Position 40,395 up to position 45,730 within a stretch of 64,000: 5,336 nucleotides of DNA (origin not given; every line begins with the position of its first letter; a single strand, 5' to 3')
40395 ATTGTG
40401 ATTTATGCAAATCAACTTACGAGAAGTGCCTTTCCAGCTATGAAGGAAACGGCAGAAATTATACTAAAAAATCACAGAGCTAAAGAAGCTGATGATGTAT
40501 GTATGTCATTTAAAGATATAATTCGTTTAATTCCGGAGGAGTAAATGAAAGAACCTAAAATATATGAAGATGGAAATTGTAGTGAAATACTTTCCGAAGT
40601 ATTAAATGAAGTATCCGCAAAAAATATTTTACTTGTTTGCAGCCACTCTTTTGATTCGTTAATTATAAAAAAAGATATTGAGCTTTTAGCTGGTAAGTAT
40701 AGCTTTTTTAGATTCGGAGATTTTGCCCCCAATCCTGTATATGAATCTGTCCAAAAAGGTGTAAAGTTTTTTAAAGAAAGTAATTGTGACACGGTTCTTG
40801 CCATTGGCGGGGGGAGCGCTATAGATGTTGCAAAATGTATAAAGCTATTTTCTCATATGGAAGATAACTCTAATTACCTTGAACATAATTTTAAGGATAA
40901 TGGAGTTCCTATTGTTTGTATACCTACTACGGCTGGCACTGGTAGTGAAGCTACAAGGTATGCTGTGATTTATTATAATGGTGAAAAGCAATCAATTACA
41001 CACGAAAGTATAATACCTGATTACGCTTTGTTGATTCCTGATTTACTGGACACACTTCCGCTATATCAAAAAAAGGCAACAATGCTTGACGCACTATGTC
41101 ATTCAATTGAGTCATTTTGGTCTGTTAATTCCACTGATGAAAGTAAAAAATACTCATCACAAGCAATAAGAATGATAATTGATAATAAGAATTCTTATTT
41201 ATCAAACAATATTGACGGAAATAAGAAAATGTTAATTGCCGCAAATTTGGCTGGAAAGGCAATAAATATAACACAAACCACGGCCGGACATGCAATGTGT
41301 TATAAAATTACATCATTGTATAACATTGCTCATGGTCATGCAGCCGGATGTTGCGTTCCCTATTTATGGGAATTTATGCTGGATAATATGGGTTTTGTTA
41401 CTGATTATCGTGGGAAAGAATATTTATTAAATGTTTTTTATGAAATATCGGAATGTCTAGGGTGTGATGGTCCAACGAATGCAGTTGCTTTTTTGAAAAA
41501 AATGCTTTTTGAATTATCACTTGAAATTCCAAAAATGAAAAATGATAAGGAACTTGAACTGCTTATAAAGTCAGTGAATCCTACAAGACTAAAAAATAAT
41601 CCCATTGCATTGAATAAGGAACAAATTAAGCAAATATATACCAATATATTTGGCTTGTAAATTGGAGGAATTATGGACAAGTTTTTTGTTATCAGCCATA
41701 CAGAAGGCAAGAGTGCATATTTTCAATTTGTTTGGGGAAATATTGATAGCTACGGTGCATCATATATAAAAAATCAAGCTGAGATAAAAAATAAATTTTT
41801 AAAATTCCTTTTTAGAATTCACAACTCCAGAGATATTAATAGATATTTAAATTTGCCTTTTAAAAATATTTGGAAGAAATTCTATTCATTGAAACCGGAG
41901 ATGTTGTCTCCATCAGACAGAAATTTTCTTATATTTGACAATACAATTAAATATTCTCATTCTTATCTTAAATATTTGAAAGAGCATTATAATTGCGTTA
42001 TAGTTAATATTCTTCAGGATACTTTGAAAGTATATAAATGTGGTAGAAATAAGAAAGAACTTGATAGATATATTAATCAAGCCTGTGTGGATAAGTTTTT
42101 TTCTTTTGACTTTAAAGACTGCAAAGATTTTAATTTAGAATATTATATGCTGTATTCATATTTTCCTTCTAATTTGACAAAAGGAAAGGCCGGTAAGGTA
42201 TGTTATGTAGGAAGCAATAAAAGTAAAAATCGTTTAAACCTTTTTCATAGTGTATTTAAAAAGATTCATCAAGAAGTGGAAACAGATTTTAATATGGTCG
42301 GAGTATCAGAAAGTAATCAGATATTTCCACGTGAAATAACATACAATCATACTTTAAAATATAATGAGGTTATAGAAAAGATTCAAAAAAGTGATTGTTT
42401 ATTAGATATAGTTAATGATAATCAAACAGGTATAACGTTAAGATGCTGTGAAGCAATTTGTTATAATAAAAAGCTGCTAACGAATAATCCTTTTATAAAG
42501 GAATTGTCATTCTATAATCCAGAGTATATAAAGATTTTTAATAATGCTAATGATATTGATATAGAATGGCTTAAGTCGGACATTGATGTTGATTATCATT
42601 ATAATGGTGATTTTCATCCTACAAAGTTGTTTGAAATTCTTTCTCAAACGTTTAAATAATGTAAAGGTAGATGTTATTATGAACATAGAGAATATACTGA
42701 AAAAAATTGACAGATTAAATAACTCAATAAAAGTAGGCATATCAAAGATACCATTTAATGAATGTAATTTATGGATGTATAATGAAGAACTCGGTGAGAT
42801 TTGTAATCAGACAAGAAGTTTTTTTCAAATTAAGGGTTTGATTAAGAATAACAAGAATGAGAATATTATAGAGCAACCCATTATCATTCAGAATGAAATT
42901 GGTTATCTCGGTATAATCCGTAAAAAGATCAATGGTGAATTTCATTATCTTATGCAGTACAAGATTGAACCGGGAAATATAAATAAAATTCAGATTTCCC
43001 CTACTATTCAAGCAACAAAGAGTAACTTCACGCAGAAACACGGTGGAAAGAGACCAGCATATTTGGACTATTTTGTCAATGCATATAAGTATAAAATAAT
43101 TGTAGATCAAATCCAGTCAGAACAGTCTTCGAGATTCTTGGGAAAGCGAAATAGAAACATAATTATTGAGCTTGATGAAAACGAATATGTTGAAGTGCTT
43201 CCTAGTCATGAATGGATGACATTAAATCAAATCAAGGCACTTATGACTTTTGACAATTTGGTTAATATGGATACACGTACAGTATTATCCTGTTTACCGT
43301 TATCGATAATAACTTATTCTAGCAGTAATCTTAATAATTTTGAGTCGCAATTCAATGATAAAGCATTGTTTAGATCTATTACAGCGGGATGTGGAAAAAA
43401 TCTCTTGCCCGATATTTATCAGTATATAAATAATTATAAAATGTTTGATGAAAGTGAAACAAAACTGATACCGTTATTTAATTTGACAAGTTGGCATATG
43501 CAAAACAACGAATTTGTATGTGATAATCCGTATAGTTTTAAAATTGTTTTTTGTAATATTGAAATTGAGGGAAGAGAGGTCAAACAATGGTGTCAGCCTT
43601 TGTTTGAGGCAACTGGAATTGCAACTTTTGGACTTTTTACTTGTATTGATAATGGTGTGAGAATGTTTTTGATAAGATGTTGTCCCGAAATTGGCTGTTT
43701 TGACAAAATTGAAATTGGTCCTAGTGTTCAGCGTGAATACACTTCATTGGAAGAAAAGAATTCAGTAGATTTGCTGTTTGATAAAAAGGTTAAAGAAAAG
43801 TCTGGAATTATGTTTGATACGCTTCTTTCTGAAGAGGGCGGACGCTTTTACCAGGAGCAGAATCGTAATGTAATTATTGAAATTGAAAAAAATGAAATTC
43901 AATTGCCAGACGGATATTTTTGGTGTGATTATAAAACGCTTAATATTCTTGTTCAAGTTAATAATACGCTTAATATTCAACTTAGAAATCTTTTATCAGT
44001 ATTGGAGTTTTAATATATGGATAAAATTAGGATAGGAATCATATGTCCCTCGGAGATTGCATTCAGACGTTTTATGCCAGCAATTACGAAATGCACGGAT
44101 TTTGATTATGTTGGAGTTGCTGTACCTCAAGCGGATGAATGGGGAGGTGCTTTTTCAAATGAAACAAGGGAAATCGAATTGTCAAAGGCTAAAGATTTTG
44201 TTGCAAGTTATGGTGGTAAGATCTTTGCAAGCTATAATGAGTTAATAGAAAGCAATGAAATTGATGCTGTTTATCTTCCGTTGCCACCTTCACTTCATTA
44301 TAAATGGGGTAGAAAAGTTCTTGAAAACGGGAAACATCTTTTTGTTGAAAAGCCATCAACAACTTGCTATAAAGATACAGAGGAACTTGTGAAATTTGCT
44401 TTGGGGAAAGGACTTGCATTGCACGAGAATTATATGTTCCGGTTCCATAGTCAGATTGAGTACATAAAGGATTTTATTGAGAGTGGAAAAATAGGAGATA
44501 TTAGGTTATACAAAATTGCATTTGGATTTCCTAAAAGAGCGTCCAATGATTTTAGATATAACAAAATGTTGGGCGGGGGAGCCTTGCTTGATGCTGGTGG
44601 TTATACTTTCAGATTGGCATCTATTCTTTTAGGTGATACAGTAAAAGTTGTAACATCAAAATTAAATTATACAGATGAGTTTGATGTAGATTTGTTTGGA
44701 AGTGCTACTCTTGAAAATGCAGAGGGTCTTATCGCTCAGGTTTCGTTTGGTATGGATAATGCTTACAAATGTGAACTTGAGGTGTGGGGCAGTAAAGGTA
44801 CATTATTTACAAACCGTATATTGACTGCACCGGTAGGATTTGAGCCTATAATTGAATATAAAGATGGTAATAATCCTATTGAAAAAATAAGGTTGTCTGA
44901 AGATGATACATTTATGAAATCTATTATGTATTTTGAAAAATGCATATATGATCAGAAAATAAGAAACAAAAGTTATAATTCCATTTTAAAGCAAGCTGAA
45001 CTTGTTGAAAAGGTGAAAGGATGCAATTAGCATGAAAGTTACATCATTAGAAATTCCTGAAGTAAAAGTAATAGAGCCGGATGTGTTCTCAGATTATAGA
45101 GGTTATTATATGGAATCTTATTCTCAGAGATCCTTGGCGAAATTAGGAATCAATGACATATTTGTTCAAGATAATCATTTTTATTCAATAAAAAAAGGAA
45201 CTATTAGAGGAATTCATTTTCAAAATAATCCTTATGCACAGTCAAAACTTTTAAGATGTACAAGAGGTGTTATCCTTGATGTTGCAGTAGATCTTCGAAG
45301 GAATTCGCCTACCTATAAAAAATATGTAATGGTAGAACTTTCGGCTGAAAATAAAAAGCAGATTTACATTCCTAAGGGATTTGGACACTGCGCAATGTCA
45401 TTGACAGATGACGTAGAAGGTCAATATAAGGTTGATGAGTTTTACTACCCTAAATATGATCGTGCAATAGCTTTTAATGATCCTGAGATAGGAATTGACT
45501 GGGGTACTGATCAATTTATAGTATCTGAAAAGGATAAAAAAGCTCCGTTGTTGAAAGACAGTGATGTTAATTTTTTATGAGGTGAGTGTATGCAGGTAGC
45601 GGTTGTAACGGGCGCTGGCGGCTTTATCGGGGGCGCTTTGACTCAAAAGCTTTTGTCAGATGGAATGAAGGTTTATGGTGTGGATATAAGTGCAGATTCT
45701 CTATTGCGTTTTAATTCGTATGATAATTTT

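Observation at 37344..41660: Fom1/Fom2/FomC-like phosphonate module (predicted CMP-2-hydroxyethylphosphonate) coupled to LicD transferases inside a Wzx/Wzy glycan operon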

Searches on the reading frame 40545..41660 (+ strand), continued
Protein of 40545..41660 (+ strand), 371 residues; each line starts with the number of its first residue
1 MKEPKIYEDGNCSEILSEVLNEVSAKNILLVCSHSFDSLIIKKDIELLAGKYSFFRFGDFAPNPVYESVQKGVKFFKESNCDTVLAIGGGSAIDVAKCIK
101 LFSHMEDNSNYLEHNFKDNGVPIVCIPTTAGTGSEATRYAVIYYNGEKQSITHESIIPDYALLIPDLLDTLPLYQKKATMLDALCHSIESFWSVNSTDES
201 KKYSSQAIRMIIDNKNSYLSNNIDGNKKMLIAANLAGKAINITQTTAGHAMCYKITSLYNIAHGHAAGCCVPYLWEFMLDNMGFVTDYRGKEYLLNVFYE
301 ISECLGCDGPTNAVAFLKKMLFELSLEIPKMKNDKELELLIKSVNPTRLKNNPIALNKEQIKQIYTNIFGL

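Call 36: find_encoding_contigs(protein=P0091, flank=6000, max_places=2)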
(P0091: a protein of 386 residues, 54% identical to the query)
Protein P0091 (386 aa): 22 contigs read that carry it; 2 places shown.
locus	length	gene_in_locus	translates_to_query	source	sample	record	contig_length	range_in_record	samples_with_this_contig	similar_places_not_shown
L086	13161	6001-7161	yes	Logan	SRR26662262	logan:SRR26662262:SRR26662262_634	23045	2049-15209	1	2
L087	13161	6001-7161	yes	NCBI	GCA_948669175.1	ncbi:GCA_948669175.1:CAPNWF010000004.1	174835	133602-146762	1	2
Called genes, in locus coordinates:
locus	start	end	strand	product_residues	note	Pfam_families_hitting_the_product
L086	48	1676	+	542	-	PF01266:DAO (faint), PF07992:Pyr_redox_2, PF13450:NAD_binding_8 (faint), PF13738:Pyr_redox_3 (faint), PF00070:Pyr_redox, PF02852:Pyr_redox_dim, PF00581:Rhodanese (weak)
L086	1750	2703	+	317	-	PF03460:NIR_SIR_ferr, PF12797:Fer4_2 (faint), PF25160:LdpA_Fe-S-bd (faint), PF01077:NIR_SIR, PF13237:Fer4_10 (weak), PF12838:Fer4_7 (weak), PF00037:Fer4, PF12837:Fer4_6 (weak), +1 more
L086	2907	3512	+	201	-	PF07866:DUF1653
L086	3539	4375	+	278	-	PF01656:CbiA, PF10609:ParA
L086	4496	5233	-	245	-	PF02698:DUF218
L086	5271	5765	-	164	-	PF00080:Sod_Cu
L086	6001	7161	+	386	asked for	PF00465:Fe-ADH, PF13685:Fe-ADH_2, PF25137:ADH_Fe_C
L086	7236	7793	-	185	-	-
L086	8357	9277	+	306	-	PF00072:Response_reg, PF00990:GGDEF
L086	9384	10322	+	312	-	PF01207:Dus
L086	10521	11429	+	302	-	-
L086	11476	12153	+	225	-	-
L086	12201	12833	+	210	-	-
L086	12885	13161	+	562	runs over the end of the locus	PF00069:Pkinase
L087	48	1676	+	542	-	PF01266:DAO (faint), PF07992:Pyr_redox_2, PF13450:NAD_binding_8 (faint), PF13738:Pyr_redox_3 (faint), PF00070:Pyr_redox, PF02852:Pyr_redox_dim, PF00581:Rhodanese (weak)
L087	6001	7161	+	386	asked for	PF00465:Fe-ADH, PF13685:Fe-ADH_2, PF25137:ADH_Fe_C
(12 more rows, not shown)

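Call 37: find_encoding_contigs(protein=P0080, flank=6000, max_places=2)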
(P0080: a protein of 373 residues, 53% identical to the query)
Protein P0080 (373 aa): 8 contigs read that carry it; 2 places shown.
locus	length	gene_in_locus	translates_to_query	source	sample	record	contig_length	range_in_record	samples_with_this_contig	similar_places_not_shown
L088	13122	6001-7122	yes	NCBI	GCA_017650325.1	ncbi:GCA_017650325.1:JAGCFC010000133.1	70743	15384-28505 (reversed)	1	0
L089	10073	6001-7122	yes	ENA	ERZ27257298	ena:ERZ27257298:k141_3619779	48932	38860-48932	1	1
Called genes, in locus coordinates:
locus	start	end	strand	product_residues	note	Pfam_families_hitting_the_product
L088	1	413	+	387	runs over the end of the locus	-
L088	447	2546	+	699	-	-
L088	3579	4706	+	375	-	-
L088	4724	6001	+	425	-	PF01467:CTP_transf_like, PF13714:PEP_mutase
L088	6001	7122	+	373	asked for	PF00465:Fe-ADH, PF13685:Fe-ADH_2, PF25137:ADH_Fe_C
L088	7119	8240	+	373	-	PF02776:TPP_enzyme_N, PF02775:TPP_enzyme_C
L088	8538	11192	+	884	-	PF00515:TPR_1 (faint)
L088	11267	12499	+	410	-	PF00926:DHBP_synthase, PF00925:GTP_cyclohydro2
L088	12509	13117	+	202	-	PF18306:LDcluster4, PF03641:Lysine_decarbox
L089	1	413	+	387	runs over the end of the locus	-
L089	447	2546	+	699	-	-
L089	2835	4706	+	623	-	-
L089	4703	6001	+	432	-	PF01467:CTP_transf_like, PF13714:PEP_mutase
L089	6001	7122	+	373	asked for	PF00465:Fe-ADH, PF13685:Fe-ADH_2, PF25137:ADH_Fe_C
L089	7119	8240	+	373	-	PF02776:TPP_enzyme_N, PF02775:TPP_enzyme_C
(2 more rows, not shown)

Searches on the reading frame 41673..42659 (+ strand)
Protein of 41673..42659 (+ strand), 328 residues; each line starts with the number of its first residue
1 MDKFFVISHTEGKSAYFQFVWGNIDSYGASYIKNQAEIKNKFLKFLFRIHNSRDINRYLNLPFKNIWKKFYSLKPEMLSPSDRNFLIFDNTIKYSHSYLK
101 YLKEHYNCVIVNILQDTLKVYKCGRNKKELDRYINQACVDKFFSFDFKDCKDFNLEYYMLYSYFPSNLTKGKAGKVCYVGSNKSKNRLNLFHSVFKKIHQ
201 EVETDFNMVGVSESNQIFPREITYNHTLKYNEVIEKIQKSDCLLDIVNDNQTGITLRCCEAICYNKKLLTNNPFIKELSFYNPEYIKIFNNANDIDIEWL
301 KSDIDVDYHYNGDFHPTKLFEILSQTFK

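Call 4: search_protein_families(library=pfam, proteins=[window:41673-42659:+], max_evalue=0.001)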
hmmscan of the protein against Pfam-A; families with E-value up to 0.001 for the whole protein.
window:41673-42659:+ (328 aa): 0 families

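Call 5: search_protein_families(library=ncbifam, proteins=[window:41673-42659:+], max_evalue=0.001)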
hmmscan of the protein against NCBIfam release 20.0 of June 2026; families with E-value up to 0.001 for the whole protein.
window:41673-42659:+ (328 aa): 2 families
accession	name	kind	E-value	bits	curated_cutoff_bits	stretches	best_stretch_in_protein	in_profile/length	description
NF053598.1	WaaS_CpsH_GTase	subfamily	4.5e-36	125.2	60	1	49-319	38-312/318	WaaS/CpsH family glycosyltransferase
NF041831.1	NO_HK_NahK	exception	0.0005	18.2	1500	1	100-203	348-453/854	hybrid sensor histidine kinase/response regulator NahK/ErcS'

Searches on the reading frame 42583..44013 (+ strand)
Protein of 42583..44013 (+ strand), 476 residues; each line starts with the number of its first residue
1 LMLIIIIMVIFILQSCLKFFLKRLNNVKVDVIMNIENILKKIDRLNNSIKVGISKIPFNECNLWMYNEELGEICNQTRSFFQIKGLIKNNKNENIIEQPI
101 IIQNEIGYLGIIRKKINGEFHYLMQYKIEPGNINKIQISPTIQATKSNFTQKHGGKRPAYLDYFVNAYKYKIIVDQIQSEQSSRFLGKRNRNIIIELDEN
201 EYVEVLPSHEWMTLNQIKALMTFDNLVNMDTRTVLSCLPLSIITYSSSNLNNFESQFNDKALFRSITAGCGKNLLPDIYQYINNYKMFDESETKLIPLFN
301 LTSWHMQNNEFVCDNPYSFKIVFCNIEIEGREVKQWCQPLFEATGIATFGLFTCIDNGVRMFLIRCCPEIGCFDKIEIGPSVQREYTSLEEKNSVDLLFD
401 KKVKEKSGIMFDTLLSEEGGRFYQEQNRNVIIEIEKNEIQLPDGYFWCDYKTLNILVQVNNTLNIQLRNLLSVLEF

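Call 4: search_protein_families(library=pfam, proteins=[window:42583-44013:+], max_evalue=0.001)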
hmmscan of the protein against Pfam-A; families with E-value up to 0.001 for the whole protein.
window:42583-44013:+ (476 aa): 1 family
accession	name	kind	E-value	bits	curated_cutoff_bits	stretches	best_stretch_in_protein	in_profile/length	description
PF03559.20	Hexose_dehydrat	-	5.3e-115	382.3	25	2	37-238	3-203/203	NDP-hexose 2,3-dehydratase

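Call 5: search_protein_families(library=ncbifam, proteins=[window:42583-44013:+], max_evalue=0.001)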
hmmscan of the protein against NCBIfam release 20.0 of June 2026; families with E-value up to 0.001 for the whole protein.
window:42583-44013:+ (476 aa): 0 families

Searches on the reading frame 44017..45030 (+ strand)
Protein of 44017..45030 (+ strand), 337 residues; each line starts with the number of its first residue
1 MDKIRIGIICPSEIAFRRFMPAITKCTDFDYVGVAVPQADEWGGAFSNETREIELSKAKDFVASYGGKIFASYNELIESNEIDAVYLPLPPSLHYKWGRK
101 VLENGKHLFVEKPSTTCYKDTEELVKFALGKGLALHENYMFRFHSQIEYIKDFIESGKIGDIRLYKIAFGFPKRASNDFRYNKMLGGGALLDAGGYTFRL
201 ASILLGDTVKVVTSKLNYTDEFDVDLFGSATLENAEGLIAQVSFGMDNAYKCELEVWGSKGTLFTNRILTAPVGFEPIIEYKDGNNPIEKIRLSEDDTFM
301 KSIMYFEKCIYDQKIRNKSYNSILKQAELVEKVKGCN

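Call 4: search_protein_families(library=pfam, proteins=[window:44017-45030:+], max_evalue=0.001)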
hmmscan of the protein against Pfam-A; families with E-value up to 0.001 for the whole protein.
window:44017-45030:+ (337 aa): 3 families
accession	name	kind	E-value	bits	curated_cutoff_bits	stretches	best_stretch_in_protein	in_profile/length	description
PF22725.1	GFO_IDH_MocA_C3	-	1.8e-21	76.9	27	1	149-263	3-123/124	GFO/IDH/MocA C-terminal domain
PF01408.29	GFO_IDH_MocA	-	8.5e-16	59.2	24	1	55-138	36-119/120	Oxidoreductase family, NAD-binding Rossmann fold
PF02894.22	GFO_IDH_MocA_C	-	8.1e-07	29.5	22.9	1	151-290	1-141/218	Oxidoreductase family, C-terminal alpha/beta domain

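Call 5: search_protein_families(library=ncbifam, proteins=[window:44017-45030:+], max_evalue=0.001)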
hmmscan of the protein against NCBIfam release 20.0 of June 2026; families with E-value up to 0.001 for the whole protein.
window:44017-45030:+ (337 aa): 9 families
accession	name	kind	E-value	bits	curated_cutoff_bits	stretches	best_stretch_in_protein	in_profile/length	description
TIGR04380.1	myo_inos_iolG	equivalog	6.3e-19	68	355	1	55-273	37-260/330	inositol 2-dehydrogenase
NF040723.1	UDP-GlcNAcDh_Arch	equivalog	2.3e-14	53.6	450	1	53-162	33-141/302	UDP-N-acetylglucosamine 3-dehydrogenase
NF041392.1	XylDh_Gfo6_Halo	equivalog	1.2e-12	47.3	350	1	73-312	74-317/350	D-xylose 1-dehydrogenase Gfo6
NF007574.0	PRK10206.1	equivalog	2.9e-12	46.3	352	1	68-171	51-155/345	oxidoreductase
NF052479.1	LevoglcsnDh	equivalog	5e-12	45.2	650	1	53-234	44-231/386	levoglucosan dehydrogenase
NF008607.0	PRK11579.1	subfamily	8.6e-12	44.7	330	1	69-211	52-195/346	oxidoreductase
NF052679.1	InsChiInosDhIolG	equivalog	1.3e-07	31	540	1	55-169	38-155/343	bifunctional inositol 2-dehydrogenase/D-chiro-inositol 1-dehydrogenase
NF058563.1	BT_2159_fam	equivalog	9.7e-06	24.8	650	1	64-172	45-153/350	disaccharide 3-dehydrogenase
NF058561.1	BT_2158_fam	equivalog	6.3e-05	21.7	750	1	67-163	80-178/487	glycoside 3-dehydrogenase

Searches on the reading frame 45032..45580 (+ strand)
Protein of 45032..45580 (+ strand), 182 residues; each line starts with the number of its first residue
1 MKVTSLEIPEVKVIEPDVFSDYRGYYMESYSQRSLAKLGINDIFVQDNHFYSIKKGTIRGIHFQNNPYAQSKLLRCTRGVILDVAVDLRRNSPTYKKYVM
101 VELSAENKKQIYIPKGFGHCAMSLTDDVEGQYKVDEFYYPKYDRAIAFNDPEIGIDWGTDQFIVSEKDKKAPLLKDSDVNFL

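Call 4: search_protein_families(library=pfam, proteins=[window:45032-45580:+], max_evalue=0.001)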
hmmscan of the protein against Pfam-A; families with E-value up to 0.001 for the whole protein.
window:45032-45580:+ (182 aa): 1 family
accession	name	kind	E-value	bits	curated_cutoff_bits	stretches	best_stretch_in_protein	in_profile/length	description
PF00908.23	dTDP_sugar_isom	-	3e-66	222.7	27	1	6-176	2-168/168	dTDP-4-dehydrorhamnose 3,5-epimerase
